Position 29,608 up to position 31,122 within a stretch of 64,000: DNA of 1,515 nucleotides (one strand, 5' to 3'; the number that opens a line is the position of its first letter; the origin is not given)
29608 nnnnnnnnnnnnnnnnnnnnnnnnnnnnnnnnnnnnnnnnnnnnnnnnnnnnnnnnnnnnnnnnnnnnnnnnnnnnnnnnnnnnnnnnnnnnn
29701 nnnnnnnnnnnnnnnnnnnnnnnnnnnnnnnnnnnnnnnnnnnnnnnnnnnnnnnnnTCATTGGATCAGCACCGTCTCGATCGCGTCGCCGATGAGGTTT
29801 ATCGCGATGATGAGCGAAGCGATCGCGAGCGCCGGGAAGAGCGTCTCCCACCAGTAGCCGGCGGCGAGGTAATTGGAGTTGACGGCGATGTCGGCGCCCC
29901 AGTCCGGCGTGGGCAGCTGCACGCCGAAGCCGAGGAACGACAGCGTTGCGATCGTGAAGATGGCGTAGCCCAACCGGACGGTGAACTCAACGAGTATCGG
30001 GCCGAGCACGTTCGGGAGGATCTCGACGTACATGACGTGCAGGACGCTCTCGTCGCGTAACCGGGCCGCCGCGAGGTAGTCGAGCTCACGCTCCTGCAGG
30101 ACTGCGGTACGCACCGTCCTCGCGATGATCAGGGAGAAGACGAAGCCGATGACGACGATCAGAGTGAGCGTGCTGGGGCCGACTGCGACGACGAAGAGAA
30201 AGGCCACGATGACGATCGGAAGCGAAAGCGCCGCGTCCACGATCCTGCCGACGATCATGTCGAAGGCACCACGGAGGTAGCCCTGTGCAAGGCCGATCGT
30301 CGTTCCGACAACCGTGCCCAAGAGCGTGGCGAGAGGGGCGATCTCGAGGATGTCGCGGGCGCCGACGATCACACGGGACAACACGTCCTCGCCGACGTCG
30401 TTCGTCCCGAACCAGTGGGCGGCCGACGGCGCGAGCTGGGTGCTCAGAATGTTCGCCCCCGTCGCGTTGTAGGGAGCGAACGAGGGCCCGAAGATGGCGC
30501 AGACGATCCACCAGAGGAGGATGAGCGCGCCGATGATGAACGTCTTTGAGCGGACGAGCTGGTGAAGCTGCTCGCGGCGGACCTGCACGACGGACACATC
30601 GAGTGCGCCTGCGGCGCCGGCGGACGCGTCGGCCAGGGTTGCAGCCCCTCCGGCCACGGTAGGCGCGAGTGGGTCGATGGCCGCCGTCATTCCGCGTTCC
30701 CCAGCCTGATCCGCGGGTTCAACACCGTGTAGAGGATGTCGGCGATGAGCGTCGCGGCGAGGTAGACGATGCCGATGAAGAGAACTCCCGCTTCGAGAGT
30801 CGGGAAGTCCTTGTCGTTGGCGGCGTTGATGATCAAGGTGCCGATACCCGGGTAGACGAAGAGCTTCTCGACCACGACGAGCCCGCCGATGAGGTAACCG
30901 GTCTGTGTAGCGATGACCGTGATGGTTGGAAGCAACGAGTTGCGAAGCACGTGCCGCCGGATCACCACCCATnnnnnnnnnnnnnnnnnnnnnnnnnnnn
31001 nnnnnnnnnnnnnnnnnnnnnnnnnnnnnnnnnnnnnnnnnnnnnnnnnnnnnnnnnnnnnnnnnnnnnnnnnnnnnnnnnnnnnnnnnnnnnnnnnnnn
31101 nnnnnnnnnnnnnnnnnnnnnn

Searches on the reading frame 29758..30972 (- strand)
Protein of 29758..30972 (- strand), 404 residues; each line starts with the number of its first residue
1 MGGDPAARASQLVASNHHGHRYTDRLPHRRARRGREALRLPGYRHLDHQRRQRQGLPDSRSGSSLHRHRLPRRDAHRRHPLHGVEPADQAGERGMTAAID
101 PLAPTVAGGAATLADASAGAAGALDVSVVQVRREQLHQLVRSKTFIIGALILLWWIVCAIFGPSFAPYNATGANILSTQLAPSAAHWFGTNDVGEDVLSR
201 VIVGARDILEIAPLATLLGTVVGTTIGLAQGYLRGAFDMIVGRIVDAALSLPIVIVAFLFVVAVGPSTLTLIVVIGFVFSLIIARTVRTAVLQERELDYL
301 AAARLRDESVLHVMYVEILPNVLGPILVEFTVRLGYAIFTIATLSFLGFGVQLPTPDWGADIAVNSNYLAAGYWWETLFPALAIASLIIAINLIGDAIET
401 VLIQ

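Call 5: search_protein_families(library=pfam, proteins=[window:29758-30972:-])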
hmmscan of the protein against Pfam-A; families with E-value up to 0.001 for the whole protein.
window:29758-30972:- (404 aa): 2 families
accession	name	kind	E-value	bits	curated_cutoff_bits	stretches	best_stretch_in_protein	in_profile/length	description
PF00528.27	BPD_transp_1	-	2.5e-23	83.2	26.4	1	223-402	1-178/184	Binding-protein-dependent transport system inner membrane component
PF12911.12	OppC_N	-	1.6e-06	28.3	23.9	1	135-175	6-46/53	N-terminal TM domain of oligopeptide transport permease C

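Call 6: search_protein_families(library=ncbifam, proteins=[window:29758-30972:-])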
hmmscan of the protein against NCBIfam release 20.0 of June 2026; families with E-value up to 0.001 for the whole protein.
window:29758-30972:- (404 aa): 15 families
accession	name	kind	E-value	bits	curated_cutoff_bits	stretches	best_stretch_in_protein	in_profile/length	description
NF045476.1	Opp4C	equivalog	1.7e-57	194.8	350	1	135-399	6-272/278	oligopeptide ABC transporter permease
NF045474.1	Opp2C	equivalog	1.1e-56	192.1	300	1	169-400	3-233/236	nickel transporter permease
NF045473.1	Opp1C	equivalog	7.2e-50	169.9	350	1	140-402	2-263/267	nickel/cobalt ABC transporter permease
NF007376.0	PRK09881.1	equivalog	1.7e-48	165.1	434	1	133-402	21-289/298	D,D-dipeptide ABC transporter permease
TIGR02790.1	nickel_nikC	equivalog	2.5e-48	164.9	358.45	1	148-400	4-255/258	nickel ABC transporter permease subunit NikC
NF008160.0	PRK10913.1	equivalog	1.8e-46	159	483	1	133-400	20-292/300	dipeptide ABC transporter permease DppC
NF011662.0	PRK15082.1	equivalog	2.7e-46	158.3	484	1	130-399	24-293/303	glutathione ABC transporter permease GsiD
NF007738.0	PRK10417.1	equivalog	1.7e-44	152.4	335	1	141-399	7-264/277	nickel ABC transporter permease subunit NikC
NF045475.1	Opp3C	equivalog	1.2e-37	129.8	450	1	185-398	107-319/328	oligopeptide ABC transporter permease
NF011691.0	PRK15111.1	equivalog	4.2e-37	128.3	379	1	138-402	22-291/296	putrescine export ABC transporter permease SapC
NF047573.1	opine_perm_CntC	exception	1.9e-33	116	440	1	136-401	2-266/271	staphylopine uptake ABC transporter permease subunit CntC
NF011935.0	PRK15406.1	equivalog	5.2e-33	115.1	433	1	131-400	29-295/302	oligopeptide ABC transporter permease OppC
NF043080.1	MMSYN1_0166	equivalog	3.1e-28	98.6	370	1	137-394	32-293/307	oligopeptide ABC transporter permease OppC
NF011596.0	PRK15021.1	subfamily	3.3e-22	79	439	1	180-399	115-332/341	microcin C ABC transporter permease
NF045470.1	Opp2B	equivalog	0.00028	20.2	350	0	272-336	173-237/300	nickel ABC transporter permease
